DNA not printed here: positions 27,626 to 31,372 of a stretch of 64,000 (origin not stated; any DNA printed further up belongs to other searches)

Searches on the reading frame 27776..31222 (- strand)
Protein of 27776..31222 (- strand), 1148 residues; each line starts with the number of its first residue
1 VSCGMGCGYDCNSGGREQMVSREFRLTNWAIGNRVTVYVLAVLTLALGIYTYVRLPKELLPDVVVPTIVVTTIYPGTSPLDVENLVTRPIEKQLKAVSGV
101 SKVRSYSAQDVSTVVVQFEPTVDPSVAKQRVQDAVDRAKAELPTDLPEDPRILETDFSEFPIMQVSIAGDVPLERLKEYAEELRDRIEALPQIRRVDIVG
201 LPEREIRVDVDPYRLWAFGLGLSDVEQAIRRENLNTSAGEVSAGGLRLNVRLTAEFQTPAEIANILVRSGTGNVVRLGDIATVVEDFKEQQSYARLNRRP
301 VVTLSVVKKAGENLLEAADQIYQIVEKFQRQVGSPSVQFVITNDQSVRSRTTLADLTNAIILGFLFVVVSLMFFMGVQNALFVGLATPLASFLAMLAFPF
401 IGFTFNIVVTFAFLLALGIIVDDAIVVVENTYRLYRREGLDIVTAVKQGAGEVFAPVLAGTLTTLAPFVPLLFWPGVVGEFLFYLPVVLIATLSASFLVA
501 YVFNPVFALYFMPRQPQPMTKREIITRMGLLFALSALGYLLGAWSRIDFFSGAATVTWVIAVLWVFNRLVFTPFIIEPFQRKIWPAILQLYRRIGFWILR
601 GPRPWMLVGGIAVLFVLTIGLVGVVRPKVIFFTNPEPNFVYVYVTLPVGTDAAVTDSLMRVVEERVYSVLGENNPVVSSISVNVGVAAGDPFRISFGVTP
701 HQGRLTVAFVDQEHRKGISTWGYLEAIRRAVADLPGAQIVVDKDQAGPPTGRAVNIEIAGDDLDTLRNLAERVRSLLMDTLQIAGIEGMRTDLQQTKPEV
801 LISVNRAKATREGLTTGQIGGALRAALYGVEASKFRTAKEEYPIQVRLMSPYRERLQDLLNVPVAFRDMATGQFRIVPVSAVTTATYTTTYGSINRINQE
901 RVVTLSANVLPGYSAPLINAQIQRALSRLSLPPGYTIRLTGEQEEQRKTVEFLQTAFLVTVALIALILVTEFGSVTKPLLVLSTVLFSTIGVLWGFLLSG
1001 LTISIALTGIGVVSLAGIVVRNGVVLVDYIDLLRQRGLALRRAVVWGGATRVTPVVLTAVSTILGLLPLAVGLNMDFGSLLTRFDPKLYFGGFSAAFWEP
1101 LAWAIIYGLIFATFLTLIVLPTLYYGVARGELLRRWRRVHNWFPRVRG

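Call 14: search_protein_families(library=pfam, proteins=[window:27776-31222:-], max_evalue=0.001)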
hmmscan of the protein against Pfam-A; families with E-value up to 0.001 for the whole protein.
window:27776-31222:- (1148 aa): 1 family
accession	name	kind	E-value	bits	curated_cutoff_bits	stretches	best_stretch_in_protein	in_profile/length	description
PF00873.25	ACR_tran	-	5.7e-171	571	28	2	27-539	2-516/1021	AcrB/AcrD/AcrF family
